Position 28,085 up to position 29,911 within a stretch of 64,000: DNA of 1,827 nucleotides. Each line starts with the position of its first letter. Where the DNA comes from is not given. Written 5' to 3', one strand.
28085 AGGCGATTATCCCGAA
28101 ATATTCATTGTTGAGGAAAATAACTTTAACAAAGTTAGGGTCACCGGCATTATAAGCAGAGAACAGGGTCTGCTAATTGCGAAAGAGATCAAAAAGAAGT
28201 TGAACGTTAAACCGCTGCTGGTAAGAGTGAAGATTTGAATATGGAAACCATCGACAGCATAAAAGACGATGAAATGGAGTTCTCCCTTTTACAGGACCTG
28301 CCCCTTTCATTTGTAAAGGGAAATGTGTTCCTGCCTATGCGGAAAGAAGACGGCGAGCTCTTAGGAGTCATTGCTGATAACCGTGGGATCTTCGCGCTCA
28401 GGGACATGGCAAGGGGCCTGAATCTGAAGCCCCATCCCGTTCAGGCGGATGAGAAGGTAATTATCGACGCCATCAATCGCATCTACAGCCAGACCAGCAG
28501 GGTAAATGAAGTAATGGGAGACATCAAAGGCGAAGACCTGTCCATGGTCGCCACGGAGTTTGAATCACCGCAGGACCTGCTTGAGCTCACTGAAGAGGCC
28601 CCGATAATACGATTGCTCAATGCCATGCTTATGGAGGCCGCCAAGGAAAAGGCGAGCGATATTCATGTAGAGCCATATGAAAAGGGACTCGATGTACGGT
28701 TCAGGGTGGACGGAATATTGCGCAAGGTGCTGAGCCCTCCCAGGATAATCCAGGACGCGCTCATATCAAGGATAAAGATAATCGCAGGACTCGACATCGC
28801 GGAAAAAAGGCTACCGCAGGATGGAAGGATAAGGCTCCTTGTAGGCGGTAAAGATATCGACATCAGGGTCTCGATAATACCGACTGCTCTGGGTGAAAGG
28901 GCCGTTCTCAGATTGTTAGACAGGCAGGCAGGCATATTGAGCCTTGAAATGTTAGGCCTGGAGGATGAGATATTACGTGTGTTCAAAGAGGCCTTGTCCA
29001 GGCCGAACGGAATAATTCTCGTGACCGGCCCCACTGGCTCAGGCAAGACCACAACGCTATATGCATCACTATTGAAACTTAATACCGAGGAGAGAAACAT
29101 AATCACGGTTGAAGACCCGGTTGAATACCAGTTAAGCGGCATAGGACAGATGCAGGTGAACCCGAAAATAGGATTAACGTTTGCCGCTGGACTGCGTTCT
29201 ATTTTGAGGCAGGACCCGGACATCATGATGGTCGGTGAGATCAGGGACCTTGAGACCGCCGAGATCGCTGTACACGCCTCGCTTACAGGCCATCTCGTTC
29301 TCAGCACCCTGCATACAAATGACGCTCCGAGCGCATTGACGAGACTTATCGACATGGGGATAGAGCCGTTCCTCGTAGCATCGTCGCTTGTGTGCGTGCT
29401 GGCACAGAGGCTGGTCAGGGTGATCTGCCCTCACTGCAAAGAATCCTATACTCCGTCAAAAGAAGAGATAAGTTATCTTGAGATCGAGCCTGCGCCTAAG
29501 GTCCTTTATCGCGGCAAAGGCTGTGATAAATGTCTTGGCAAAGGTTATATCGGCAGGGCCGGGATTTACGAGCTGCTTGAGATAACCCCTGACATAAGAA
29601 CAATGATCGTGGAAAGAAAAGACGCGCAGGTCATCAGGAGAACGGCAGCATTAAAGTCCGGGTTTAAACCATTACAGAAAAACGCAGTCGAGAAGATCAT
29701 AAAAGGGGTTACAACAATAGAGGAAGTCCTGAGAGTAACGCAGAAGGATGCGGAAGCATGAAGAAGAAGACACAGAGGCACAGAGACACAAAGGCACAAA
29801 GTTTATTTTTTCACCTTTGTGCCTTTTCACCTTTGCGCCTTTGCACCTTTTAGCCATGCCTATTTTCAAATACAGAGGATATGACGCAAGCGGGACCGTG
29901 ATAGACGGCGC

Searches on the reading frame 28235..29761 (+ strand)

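Call 14: search_protein_families(library=pfam, proteins=[window:28235-29761:+], max_evalue=0.001)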
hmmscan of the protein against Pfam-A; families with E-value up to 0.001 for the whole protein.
window:28235-29761:+ (508 aa): 6 families
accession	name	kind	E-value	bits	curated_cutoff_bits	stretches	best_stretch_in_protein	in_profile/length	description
PF00437.27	T2SSE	-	1.3e-143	478.6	24.9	1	118-500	2-370/370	Type II/IV secretion system protein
PF05157.20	MshEN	-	2.2e-07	31.2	23.1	1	9-88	8-88/90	MshEN domain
PF25199.1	nSTAND_NTPase5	-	7.5e-06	26.3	34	1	243-296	25-80/145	Novel STAND NTPase 5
PF13401.12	AAA_22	-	8.6e-05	23.3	27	1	258-299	5-46/130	AAA domain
PF13191.12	AAA_16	-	0.00018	22.5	32.6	1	244-306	7-64/167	AAA ATPase domain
PF20720.3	nSTAND3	-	0.00049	20.3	27.2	0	256-297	15-56/155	Novel STAND NTPase 3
